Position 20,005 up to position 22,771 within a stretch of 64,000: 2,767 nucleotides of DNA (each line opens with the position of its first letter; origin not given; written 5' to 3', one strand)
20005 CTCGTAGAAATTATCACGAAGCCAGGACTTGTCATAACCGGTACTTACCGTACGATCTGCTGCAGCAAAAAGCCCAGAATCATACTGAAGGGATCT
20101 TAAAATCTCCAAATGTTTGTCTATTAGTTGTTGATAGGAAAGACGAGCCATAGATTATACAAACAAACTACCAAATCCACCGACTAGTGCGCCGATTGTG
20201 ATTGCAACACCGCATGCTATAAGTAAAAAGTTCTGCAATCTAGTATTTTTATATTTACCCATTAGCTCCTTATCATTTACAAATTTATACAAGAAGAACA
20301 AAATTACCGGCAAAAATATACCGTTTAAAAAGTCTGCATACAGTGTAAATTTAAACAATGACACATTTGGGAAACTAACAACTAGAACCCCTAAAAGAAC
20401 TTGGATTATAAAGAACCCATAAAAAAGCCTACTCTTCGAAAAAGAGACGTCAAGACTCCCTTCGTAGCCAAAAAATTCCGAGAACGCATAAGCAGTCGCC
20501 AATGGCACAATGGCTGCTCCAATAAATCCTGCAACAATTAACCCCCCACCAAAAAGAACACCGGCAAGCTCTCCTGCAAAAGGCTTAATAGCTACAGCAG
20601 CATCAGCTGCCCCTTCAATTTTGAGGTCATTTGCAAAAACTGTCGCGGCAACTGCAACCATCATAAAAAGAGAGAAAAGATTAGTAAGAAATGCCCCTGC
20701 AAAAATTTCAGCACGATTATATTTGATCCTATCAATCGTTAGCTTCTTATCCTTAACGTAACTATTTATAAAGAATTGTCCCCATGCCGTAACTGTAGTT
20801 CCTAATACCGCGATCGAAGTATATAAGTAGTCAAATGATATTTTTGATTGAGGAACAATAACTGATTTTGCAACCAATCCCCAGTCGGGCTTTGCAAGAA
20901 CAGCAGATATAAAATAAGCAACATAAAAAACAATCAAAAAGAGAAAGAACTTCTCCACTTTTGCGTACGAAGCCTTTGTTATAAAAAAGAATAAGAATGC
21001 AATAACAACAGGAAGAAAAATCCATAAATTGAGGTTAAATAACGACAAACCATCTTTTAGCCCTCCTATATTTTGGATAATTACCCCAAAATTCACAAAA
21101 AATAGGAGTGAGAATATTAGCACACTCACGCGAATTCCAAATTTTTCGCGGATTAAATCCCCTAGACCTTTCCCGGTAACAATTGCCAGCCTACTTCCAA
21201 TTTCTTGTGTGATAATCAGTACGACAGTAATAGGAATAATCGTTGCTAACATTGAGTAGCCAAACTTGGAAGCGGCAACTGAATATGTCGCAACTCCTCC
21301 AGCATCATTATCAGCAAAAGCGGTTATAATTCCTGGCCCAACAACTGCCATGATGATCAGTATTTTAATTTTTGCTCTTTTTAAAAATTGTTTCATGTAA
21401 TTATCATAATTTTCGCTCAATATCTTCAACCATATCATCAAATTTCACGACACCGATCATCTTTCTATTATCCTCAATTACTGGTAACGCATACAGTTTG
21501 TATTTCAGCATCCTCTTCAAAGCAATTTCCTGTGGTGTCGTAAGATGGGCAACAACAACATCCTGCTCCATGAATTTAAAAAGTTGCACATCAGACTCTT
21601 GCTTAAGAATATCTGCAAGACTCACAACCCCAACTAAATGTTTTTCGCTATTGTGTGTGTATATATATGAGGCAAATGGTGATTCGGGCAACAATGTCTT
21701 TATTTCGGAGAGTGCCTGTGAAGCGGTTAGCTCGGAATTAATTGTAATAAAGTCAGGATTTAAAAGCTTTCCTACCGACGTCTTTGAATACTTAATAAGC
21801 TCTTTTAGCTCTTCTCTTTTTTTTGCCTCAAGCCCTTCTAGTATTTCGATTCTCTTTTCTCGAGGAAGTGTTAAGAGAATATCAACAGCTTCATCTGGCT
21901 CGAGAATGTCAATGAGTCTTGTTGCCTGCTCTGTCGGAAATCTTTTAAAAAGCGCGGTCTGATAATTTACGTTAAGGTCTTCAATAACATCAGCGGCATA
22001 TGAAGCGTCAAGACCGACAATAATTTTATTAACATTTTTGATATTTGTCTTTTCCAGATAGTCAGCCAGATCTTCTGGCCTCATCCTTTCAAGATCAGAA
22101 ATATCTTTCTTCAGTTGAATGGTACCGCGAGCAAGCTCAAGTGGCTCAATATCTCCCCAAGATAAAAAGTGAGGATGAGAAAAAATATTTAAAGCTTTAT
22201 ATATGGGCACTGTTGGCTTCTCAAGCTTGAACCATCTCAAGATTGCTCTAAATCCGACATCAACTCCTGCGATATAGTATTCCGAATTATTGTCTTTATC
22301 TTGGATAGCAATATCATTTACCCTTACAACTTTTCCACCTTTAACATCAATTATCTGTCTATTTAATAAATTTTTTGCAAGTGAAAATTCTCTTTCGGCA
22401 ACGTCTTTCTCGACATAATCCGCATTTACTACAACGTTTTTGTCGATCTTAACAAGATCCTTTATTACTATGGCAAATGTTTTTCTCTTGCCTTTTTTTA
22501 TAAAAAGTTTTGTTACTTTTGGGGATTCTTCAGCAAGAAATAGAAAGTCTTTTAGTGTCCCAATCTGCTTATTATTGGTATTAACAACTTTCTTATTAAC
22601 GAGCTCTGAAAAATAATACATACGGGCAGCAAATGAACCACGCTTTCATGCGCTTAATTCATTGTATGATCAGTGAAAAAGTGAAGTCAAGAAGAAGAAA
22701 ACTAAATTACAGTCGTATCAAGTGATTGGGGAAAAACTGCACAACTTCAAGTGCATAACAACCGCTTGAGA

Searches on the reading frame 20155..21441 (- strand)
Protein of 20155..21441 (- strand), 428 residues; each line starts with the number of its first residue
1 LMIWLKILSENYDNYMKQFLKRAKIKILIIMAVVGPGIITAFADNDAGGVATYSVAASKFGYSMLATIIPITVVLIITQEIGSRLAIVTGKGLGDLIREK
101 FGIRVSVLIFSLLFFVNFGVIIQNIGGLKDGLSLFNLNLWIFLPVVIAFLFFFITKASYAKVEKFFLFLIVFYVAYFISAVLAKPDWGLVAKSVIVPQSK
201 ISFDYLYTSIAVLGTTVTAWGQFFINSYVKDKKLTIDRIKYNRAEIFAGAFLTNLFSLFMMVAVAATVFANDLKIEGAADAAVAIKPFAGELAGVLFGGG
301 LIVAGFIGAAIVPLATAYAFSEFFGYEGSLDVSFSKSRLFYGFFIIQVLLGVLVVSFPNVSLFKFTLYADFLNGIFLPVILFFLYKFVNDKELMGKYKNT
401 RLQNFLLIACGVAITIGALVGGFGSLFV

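Call 66: search_protein_families(library=pfam, proteins=[window:20155-21441:-], max_evalue=0.0001)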
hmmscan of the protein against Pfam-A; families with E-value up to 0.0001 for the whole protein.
window:20155-21441:- (428 aa): 1 family
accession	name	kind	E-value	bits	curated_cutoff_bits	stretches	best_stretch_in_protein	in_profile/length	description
PF01566.24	Nramp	-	4e-76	256.8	29.8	1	50-400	1-356/357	Natural resistance-associated macrophage protein-like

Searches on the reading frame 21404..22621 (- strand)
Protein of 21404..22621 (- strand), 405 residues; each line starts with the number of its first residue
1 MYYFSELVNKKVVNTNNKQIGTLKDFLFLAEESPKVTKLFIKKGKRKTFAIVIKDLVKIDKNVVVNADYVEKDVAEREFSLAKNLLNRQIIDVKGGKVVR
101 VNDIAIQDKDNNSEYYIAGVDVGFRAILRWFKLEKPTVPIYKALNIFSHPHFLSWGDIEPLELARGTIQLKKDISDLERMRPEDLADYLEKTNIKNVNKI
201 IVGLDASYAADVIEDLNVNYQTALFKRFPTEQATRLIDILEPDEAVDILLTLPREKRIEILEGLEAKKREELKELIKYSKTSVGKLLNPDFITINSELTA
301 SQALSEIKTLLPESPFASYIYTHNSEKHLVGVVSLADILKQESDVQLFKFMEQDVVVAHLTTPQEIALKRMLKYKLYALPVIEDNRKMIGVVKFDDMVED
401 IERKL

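Call 66: search_protein_families(library=pfam, proteins=[window:21404-22621:-], max_evalue=0.0001)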
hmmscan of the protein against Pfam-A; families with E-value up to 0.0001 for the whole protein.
window:21404-22621:- (405 aa): 3 families
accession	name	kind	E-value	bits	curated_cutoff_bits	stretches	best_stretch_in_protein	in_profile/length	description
PF03448.22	MgtE_N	-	1.1e-18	68.1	25.9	1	180-280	1-101/102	MgtE intracellular N domain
PF00571.33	CBS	-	8e-15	55.4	24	1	350-400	4-54/57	CBS domain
PF05239.21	PRC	-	1.4e-10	41.5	21.2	1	1-68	3-74/78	PRC-barrel domain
